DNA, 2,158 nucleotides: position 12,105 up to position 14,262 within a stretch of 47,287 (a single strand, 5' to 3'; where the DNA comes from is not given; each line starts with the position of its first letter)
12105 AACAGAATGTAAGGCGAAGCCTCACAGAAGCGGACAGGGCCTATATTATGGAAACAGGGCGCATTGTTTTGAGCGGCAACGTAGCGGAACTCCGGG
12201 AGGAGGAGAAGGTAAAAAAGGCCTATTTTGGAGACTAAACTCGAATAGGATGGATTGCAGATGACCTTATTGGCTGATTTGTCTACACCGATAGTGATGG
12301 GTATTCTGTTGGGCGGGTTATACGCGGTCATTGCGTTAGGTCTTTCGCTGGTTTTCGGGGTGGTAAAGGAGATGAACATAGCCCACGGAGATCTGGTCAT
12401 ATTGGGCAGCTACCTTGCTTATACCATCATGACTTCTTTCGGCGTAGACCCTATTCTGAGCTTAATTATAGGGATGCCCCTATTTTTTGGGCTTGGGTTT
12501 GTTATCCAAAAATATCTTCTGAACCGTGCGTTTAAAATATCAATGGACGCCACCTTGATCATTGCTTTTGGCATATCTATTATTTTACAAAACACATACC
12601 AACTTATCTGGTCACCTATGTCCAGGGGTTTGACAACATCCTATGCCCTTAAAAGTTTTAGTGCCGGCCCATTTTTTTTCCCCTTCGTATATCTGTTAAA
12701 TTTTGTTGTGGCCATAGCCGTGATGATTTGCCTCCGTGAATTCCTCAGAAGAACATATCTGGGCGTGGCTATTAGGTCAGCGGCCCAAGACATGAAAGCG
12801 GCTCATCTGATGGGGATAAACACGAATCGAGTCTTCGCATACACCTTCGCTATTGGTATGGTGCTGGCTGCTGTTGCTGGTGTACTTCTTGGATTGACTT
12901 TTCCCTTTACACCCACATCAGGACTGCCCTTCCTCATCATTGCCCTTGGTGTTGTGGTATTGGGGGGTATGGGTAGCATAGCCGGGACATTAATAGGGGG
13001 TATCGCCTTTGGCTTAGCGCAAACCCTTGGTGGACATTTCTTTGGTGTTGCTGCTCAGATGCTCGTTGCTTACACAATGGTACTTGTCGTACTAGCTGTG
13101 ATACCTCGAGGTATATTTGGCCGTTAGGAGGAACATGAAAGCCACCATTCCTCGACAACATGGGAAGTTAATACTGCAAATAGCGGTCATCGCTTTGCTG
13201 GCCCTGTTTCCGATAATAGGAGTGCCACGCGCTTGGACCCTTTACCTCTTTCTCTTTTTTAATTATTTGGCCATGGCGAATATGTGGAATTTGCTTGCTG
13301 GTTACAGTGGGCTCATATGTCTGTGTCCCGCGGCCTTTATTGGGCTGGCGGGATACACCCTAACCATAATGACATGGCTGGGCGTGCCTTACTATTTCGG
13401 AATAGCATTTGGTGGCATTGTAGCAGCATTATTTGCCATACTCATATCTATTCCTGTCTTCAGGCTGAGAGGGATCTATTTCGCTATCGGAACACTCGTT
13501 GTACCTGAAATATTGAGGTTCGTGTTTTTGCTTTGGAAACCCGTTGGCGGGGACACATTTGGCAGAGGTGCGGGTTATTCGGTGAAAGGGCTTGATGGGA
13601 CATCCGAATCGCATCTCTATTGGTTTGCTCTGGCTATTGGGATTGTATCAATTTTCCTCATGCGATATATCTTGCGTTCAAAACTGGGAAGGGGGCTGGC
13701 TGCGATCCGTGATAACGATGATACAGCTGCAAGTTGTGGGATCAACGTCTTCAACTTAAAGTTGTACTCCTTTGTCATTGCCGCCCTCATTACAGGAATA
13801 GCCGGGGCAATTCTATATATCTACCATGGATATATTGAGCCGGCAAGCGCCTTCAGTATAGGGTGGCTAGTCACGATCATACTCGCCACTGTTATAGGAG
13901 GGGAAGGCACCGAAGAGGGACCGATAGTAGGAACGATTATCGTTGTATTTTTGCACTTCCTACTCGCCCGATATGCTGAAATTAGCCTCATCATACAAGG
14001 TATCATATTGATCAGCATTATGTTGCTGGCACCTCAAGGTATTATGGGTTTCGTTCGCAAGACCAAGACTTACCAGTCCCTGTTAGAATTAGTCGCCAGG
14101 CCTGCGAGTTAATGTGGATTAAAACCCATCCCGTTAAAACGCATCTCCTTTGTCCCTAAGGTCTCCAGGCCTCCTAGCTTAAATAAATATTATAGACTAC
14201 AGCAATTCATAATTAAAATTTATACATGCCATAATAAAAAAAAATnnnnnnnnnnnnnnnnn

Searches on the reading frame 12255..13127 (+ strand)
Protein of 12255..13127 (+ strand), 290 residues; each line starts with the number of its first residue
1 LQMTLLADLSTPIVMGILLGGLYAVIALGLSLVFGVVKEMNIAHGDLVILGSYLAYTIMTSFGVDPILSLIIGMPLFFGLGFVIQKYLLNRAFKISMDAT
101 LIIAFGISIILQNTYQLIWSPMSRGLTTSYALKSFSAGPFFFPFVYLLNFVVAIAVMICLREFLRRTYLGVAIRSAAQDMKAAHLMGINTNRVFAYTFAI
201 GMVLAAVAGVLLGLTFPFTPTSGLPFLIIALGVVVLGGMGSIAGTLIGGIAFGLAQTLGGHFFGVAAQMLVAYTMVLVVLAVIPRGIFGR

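Call 40: search_protein_families(library=pfam, proteins=[window:12255-13127:+], max_evalue=0.00001)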
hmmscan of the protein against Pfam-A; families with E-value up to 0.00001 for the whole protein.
window:12255-13127:+ (290 aa): 1 family
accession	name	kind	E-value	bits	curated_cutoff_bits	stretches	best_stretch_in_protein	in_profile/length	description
PF02653.21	BPD_transp_2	-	5.9e-36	124.4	26.8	1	14-280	3-269/269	Branched-chain amino acid transport system / permease component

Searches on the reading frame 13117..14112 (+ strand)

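Call 41: search_protein_families(library=pfam, proteins=[window:13117-14112:+], max_evalue=0.00001)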
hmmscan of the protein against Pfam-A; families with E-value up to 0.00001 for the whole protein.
window:13117-14112:+ (331 aa): 1 family
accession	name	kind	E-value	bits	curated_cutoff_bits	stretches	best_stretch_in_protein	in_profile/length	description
PF02653.21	BPD_transp_2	-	3.6e-30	105.4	26.8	1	44-301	6-268/269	Branched-chain amino acid transport system / permease component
